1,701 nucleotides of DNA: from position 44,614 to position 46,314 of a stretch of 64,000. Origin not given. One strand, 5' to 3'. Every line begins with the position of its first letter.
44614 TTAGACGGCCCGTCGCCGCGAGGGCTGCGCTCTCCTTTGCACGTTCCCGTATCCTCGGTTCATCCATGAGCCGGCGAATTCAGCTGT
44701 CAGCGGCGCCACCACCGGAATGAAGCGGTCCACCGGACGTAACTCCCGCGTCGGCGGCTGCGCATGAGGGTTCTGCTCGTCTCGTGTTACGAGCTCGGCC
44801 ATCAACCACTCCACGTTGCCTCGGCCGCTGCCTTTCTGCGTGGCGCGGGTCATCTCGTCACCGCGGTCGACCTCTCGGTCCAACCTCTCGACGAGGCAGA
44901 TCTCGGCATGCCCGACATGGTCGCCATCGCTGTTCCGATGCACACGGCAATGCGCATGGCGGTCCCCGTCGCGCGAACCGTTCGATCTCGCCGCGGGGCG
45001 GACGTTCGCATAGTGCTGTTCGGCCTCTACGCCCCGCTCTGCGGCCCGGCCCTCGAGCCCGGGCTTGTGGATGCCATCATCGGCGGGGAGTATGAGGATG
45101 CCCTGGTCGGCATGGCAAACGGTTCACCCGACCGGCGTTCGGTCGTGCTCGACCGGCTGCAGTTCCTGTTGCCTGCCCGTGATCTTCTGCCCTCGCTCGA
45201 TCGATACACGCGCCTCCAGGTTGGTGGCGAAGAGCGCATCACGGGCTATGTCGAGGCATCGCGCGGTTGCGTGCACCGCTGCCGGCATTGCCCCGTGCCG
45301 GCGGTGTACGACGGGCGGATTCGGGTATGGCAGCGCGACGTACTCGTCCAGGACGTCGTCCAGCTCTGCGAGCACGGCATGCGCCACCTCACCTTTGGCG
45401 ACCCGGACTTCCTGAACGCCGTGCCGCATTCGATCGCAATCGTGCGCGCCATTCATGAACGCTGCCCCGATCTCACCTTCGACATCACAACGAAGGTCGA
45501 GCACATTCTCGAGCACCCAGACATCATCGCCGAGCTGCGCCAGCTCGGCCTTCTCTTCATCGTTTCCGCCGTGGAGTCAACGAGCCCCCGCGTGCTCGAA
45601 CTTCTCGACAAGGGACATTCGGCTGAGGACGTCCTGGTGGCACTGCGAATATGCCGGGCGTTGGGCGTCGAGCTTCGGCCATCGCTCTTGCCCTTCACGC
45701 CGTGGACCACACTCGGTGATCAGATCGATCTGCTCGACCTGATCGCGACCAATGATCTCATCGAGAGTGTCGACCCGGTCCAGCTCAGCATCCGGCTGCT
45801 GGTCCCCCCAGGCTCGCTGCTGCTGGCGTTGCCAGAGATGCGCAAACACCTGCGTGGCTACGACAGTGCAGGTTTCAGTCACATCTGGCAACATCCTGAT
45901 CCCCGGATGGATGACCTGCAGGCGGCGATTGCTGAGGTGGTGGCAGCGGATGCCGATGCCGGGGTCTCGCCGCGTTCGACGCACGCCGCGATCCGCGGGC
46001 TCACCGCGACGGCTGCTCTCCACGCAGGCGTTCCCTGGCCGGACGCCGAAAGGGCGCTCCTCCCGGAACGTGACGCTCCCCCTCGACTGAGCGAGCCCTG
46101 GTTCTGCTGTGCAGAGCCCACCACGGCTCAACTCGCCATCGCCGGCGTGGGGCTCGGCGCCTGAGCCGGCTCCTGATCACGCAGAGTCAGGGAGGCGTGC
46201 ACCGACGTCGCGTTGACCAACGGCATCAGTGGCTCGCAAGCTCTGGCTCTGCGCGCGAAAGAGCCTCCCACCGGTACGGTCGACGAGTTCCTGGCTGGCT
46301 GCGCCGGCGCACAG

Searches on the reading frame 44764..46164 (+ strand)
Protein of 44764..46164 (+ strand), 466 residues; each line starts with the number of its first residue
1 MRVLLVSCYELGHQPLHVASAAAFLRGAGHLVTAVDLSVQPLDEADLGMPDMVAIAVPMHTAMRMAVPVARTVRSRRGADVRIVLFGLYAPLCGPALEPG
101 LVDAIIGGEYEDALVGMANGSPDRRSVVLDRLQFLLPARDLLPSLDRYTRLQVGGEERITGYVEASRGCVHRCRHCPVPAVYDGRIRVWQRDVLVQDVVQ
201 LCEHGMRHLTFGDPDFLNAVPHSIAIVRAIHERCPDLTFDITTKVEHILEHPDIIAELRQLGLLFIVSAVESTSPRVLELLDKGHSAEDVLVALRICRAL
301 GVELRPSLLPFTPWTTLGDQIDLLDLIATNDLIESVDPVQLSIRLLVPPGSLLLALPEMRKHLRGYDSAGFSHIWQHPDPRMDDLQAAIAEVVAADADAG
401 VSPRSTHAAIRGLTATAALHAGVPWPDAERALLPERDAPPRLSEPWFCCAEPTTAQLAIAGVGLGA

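Call 84: search_protein_families(library=pfam, proteins=[window:44764-46164:+], max_evalue=0.00001)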
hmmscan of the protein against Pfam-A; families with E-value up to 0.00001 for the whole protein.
window:44764-46164:+ (466 aa): 2 families
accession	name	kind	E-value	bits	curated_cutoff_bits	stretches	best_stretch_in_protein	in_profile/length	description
PF04055.27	Radical_SAM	-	1.4e-14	55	29.5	1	164-303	2-142/166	Radical SAM superfamily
PF02310.24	B12-binding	-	3.4e-06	27.3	32.1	1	4-114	3-117/121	B12 binding domain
